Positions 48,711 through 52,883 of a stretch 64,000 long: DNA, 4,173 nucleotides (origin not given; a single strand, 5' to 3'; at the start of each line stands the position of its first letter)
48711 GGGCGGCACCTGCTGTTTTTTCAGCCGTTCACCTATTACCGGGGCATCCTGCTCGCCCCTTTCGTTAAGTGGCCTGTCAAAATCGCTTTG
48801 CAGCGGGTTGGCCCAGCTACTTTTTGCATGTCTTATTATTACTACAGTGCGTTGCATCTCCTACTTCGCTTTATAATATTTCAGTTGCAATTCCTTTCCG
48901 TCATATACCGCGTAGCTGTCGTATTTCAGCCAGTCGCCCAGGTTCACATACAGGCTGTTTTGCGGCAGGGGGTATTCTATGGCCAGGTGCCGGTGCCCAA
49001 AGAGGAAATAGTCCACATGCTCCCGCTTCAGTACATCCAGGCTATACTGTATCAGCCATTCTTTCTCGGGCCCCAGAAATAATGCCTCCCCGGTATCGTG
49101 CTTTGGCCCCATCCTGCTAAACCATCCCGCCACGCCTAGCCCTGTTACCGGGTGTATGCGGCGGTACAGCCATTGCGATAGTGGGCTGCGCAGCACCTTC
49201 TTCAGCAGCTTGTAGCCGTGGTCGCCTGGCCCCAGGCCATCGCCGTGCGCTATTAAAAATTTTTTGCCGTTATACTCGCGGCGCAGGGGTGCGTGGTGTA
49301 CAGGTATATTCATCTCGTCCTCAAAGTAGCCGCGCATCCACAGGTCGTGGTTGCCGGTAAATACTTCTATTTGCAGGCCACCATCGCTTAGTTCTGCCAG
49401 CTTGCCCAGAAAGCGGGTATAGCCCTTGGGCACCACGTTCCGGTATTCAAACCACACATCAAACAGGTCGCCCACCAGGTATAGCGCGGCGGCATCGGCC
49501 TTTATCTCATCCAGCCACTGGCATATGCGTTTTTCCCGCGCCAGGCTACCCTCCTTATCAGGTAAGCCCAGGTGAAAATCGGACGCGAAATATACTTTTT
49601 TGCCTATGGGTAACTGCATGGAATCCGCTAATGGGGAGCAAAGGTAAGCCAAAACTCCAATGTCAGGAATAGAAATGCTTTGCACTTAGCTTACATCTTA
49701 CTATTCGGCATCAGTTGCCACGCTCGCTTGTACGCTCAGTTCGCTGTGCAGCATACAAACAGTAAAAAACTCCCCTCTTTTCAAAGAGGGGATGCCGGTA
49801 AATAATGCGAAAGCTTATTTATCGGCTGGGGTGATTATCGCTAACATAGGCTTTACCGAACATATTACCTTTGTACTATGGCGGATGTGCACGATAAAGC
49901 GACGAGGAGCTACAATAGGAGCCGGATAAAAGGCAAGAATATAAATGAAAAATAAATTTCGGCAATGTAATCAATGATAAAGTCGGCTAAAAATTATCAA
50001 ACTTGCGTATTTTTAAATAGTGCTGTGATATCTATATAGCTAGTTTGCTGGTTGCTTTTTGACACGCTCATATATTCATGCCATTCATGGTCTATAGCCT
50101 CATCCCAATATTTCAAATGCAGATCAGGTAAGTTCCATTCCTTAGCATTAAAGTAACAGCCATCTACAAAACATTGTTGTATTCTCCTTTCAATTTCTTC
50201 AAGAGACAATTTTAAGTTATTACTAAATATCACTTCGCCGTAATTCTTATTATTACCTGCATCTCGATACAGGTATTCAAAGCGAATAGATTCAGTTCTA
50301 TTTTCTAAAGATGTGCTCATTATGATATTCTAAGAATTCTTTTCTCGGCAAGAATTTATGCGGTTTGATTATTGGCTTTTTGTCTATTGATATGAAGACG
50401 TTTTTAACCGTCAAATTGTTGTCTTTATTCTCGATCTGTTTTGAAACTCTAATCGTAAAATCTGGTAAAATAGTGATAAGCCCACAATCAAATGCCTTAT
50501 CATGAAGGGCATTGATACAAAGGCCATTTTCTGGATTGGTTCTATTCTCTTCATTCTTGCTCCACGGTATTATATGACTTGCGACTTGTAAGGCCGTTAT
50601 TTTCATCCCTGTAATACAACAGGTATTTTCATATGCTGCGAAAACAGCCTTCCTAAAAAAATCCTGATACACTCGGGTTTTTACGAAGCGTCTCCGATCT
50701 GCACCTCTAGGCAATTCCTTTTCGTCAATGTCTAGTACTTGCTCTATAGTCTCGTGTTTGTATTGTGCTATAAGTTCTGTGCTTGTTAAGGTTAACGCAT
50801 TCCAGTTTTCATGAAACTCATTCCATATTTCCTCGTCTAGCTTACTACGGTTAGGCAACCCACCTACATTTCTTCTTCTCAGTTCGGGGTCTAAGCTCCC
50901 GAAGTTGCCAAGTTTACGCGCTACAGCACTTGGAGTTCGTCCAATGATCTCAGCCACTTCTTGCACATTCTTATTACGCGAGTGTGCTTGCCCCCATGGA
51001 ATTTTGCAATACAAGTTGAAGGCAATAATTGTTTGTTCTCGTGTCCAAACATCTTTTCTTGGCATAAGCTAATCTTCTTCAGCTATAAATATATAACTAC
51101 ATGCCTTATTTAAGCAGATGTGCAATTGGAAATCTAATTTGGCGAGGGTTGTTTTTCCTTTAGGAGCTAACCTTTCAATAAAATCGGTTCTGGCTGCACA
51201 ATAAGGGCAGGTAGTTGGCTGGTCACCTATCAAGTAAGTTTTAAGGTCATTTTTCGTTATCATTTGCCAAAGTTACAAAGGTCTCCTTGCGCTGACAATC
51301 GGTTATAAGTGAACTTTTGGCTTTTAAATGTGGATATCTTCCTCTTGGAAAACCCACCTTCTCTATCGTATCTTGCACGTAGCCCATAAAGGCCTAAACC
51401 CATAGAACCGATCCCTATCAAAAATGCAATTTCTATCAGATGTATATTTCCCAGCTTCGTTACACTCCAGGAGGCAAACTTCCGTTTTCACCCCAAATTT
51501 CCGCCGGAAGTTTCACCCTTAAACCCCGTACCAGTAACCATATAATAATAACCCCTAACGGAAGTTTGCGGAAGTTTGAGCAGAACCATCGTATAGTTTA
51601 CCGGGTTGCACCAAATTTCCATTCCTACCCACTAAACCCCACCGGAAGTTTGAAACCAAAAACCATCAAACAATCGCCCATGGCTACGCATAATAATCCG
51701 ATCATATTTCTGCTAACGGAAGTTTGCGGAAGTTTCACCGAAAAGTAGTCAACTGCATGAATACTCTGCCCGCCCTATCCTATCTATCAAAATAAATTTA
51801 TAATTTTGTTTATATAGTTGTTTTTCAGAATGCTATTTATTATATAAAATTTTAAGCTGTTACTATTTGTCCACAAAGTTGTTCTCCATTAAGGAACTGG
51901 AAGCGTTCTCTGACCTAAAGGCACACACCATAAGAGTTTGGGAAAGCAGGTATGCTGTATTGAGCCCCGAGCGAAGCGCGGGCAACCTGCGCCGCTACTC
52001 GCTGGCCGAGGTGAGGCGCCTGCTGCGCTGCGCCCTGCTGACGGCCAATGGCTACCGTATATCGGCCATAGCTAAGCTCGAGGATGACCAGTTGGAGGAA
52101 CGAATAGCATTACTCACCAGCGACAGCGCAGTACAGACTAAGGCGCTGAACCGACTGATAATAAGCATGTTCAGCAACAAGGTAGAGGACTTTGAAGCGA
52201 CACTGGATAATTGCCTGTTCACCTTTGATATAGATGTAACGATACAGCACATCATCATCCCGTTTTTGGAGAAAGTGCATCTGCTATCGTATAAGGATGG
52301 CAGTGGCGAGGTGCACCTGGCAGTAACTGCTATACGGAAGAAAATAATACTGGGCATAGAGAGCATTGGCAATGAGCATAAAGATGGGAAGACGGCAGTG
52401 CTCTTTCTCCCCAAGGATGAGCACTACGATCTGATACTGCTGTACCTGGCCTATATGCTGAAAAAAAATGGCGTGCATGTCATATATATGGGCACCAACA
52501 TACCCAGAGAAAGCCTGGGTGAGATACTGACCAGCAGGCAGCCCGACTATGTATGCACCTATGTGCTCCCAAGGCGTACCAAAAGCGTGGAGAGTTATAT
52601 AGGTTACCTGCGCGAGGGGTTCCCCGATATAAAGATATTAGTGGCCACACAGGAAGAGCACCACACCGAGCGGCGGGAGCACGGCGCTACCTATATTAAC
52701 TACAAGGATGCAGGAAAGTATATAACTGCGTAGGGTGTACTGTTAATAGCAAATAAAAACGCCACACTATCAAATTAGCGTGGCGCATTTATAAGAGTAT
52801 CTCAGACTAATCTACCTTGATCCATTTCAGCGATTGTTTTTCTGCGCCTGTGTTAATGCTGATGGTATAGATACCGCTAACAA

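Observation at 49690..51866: AT-rich ~2.2-kb insertion between lpxH and a MerR-like regulator: a defence-island-like hotspot without mobility genes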

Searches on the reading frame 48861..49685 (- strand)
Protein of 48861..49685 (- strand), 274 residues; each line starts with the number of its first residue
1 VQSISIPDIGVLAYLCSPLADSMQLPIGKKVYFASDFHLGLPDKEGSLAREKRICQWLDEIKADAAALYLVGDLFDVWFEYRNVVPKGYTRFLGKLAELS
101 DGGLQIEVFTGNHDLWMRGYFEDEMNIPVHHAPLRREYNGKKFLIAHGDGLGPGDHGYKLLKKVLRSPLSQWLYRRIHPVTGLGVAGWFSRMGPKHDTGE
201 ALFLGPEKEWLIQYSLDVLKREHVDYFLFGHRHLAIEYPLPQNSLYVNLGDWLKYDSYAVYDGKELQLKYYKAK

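Call 4: search_protein_families(library=pfam, proteins=[window:48861-49685:-], max_evalue=0.1)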
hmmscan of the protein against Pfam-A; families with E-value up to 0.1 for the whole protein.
window:48861-49685:- (274 aa): 2 families
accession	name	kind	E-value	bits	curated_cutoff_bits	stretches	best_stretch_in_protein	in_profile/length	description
PF00149.33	Metallophos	-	7.7e-08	33.4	21.5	1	30-233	2-189/191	Calcineurin-like phosphoesterase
PF12850.12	Metallophos_2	-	0.00062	20.2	27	1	31-152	3-91/154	Calcineurin-like phosphoesterase superfamily domain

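Call 6: search_protein_families(library=ncbifam, proteins=[window:48861-49685:-], max_evalue=0.1)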
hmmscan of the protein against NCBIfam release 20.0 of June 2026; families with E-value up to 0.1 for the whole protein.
window:48861-49685:- (274 aa): 5 families
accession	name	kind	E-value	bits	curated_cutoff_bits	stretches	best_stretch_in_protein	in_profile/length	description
NF003743.0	PRK05340.1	equivalog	1.1e-20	73.8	134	1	30-270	3-238/242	UDP-2,3-diacylglucosamine diphosphatase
TIGR01854.1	lipid_A_lpxH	equivalog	3.7e-16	59.1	190.35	1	31-262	1-227/231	UDP-2,3-diacylglucosamine diphosphatase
NF006988.0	PRK09453.1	equivalog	0.0015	18.4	117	0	32-153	4-110/183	phosphodiesterase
TIGR03729.1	acc_ester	subfamily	0.0058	16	148.25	1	30-127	1-84/239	putative phosphoesterase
TIGR00619.1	sbcd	subfamily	0.0075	16.1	77.65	1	33-118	5-90/252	exonuclease subunit SbcD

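Call 43: find_related_loci(query=window:48861-49619:-, collection=metagenome_contigs, flank=6000)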
Query window:48861-49619:- (252 aa) in metagenome_contigs; peptide patterns used: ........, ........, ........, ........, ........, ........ (x = any residue, [..] = any of these).
600 stretches matched a pattern (row limit reached: there are more); 592 encode a relative of the query (tblastn E <= 1e-3); the best 80 are kept; 80 distinct loci.
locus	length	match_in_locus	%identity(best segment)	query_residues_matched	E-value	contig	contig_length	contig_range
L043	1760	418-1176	78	1-252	3e-153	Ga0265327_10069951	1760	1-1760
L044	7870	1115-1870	79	1-252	8e-139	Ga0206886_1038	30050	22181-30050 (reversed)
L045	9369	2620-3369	78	1-250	1e-137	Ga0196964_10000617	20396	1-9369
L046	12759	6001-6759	76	1-252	1e-137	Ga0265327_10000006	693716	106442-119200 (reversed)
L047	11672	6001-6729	79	1-243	3e-136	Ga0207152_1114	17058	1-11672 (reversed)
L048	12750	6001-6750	78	1-249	5e-136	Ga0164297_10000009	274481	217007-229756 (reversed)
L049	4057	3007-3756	75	1-249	3e-138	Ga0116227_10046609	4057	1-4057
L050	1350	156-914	76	1-252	3e-147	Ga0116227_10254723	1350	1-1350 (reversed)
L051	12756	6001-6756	76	1-252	1e-134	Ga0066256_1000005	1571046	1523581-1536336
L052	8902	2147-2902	75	1-252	4e-134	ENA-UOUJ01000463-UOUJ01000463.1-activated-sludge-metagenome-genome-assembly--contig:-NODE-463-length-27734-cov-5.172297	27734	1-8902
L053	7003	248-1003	74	1-252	2e-132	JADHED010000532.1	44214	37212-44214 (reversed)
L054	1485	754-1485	77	1-243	2e-143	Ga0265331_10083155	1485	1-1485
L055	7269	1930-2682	75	1-250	8e-132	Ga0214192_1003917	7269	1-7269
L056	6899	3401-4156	73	1-251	3e-131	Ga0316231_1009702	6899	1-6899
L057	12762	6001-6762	74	1-252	3e-130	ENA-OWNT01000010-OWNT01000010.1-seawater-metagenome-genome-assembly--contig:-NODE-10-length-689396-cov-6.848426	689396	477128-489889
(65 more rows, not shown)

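Call 82: find_homologous_proteins(query=window:48861-49619:-, max_evalue=1e-80)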
Query window:48861-49619:- (252 aa): 6747 proteins with E <= 1e-80 among 8000 candidates; the best 120 are listed.
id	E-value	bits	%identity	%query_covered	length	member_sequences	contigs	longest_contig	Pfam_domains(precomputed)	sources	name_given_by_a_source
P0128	1.9e-172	590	100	100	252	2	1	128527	PF00149.34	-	-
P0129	2.9e-146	504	81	100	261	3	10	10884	PF00149.34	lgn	-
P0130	9.0e-143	493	79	100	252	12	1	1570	PF00149.34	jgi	-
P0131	1.0e-142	493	78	100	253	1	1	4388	PF12850.13,PF00149.34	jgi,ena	-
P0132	7.3e-142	490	79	100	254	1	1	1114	PF12850.13,PF00149.34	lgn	-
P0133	1.3e-141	489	80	100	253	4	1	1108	-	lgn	-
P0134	3.9e-141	487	79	99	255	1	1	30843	-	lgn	-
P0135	8.5e-141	486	78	100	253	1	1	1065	PF00149.34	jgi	jgi:UDP-2,3-diacylglucosamine hydrolase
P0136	1.1e-140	486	78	100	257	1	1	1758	PF00149.34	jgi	-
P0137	2.5e-140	485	78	100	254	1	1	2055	PF00149.34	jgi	jgi:UDP-2,3-diacylglucosamine hydrolase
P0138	2.6e-140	485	80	99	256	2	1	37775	PF00149.34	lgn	-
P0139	4.6e-140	484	77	100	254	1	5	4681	PF00149.34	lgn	-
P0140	5.7e-140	484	78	99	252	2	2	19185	PF00149.34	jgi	jgi:UDP-2,3-diacylglucosamine hydrolase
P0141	6.7e-140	483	78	99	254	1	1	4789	PF12850.13,PF00149.34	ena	-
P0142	4.0e-139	481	79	100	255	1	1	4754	PF00149.34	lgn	-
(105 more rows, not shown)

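Call 83: find_encoding_contigs(protein=P0129, flank=6000, max_places=4)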
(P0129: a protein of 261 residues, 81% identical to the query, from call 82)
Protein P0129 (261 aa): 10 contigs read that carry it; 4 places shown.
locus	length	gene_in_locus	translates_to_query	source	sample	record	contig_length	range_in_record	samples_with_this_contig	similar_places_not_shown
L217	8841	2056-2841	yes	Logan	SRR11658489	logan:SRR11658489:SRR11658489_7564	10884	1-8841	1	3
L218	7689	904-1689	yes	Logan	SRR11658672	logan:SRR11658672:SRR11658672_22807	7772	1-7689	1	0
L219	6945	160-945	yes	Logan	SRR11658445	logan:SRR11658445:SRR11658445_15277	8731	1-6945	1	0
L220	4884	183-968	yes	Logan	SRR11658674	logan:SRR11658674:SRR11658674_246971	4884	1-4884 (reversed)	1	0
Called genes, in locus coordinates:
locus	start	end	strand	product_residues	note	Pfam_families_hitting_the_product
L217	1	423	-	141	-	?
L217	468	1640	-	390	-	PF01053:Cys_Met_Meta_PP, PF00155:Aminotran_1_2 (weak), PF06838:Met_gamma_lyase, PF00266:Aminotran_5 (weak)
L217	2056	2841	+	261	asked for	PF00149:Metallophos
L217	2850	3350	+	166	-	PF00300:His_Phos_1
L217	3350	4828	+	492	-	PF01636:APH, PF22740:PapZ_C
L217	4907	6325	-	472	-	PF13505:OMP_b-brl (weak), PF02412:TSP_3 (faint), PF00691:OmpA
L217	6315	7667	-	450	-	PF12771:SusD-like_2, PF12741:SusD-like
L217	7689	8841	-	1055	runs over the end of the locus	PF13620:CarboxypepD_reg, PF13715:CarbopepD_reg_2, PF07715:Plug, PF00593:TonB_dep_Rec_b-barrel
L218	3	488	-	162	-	?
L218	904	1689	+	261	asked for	PF00149:Metallophos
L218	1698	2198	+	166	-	PF00300:His_Phos_1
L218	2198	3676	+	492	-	PF01636:APH, PF22740:PapZ_C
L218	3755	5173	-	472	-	PF13505:OMP_b-brl (weak), PF02412:TSP_3 (faint), PF00691:OmpA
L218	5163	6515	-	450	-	PF12771:SusD-like_2, PF12741:SusD-like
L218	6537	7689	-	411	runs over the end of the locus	?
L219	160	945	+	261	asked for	PF00149:Metallophos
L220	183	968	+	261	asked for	PF00149:Metallophos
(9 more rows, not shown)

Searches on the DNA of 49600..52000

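Call 28: search_rna_families(source=window, start=49600, end=52000, threshold=evalue, max_evalue=5)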
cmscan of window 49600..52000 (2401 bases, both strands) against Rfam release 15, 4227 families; matches with E-value up to 5: 0.
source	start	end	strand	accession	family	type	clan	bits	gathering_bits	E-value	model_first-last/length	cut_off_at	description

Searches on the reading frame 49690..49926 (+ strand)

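Call 13: search_protein_families(library=pfam, proteins=[window:49690-49926:+], max_evalue=10)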
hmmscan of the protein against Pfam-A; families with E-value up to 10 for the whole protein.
seq(79 aa): 2 families
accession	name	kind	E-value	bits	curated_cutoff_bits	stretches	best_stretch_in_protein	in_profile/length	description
PF03773.19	ArsP_1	-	0.035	13.7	32.3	1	4-67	49-113/294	Predicted permease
PF19857.4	DUF6332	-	0.16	13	25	1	27-66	33-72/85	Family of unknown function (DUF6332)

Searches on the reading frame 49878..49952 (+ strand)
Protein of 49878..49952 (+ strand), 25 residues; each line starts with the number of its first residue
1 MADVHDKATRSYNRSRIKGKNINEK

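Call 36: search_solved_structures(query=window:49878-49952:+, max_evalue=10, show_alignments=2)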
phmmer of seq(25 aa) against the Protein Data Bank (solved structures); distinct sequences matched with E-value up to 10: 2.
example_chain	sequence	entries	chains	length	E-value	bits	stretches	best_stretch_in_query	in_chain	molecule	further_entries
1cw0_A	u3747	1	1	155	0.37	14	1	2-18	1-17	PROTEIN (DNA MISMATCH ENDONUCLEASE)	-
2oto_A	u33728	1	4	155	0.69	13.2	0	6-21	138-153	M protein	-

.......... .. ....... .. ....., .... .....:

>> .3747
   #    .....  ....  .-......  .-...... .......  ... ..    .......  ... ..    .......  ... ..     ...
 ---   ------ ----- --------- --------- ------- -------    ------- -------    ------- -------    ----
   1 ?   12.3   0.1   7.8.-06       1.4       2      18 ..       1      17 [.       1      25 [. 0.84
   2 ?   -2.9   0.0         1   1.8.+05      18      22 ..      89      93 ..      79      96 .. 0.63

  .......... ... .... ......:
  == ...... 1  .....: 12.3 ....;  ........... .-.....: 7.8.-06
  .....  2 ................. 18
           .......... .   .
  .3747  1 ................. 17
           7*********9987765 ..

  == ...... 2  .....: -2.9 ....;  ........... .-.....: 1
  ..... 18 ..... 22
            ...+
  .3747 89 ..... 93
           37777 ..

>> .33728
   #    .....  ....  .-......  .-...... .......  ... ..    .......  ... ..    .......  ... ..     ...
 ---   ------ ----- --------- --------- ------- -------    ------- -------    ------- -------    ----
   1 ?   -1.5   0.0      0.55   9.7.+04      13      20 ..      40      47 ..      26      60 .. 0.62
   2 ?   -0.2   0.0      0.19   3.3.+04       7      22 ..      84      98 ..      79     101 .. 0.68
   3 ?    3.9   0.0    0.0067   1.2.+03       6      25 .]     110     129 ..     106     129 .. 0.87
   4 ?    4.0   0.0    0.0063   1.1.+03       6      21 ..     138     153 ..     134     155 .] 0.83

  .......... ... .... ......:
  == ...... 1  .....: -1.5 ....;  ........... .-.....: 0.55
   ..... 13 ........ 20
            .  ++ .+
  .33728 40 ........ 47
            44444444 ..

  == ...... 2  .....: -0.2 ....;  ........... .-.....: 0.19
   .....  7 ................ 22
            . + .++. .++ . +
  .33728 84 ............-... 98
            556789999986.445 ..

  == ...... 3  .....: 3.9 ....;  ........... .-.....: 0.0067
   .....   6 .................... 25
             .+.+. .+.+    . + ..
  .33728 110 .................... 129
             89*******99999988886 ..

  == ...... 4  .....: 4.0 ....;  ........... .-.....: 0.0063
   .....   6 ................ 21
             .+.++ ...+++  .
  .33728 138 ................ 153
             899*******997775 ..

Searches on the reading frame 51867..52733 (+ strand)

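Call 4: search_protein_families(library=pfam, proteins=[window:51867-52733:+], max_evalue=0.1)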
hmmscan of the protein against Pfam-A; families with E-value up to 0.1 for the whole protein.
window:51867-52733:+ (288 aa): 3 families
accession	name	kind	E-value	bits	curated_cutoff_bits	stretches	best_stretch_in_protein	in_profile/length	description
PF13411.12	MerR_1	-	1.1e-12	48.3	21.6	1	6-73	1-67/69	MerR HTH family regulatory protein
PF02310.24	B12-binding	-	1.7e-06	28.3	32.1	1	183-259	9-86/121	B12 binding domain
PF00376.29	MerR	-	2.2e-06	27.8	28.2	1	7-44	1-38/38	MerR family regulatory protein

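Call 6: search_protein_families(library=ncbifam, proteins=[window:51867-52733:+], max_evalue=0.1)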
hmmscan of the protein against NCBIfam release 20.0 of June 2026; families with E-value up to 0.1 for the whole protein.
window:51867-52733:+ (288 aa): 12 families
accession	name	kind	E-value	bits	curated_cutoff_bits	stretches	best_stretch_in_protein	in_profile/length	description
NF052513.1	TransRegCarH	equivalog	1.5e-15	57.2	400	1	5-277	6-264/274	HTH-type transcriptional repressor CarH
NF047375.1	HeatShock_HspR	equivalog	8.7e-08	32.1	105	1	4-72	2-70/92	heat shock protein transcriptional repressor HspR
NF011617.0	PRK15043.1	equivalog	7e-06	25.5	417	1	5-72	3-70/243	HTH-type transcriptional regulator MlrA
NF053740.1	TransRegTnrAGPos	equivalog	3.8e-05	23.8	140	1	4-70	11-76/108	hypothetical protein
NF050798.1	TF_FtsR_Actino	equivalog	0.0023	18.1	150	1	13-52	13-51/223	transcriptional regulator FtsR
TIGR02047.1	CadR-PbrR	equivalog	0.0023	17.9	151.45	1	8-74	3-72/127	Cd(II)/Pb(II)-responsive transcriptional regulator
TIGR02051.1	MerR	equivalog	0.0052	17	150.85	1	8-71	2-65/124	mercury resistance transcriptional regulator MerR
TIGR02043.1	ZntR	equivalog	0.01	16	167.95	1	6-105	2-96/131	Zn(2+)-responsive transcriptional regulator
NF007069.0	PRK09514.1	equivalog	0.017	15.1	143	1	6-78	2-74/141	Zn(2+)-responsive transcriptional regulator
NF047377.1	heat_HspR_dupli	exception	0.023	14.2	300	1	16-56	137-176/214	heat shock protein transcriptional repressor HspR, fused homodimer type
NF040669.1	MtaC2_Meth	equivalog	0.063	12.6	450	1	148-234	100-186/267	methanol--corrinoid protein MtaC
TIGR02044.1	CueR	equivalog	0.073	13.1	147.4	0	13-70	8-65/127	Cu(I)-responsive transcriptional regulator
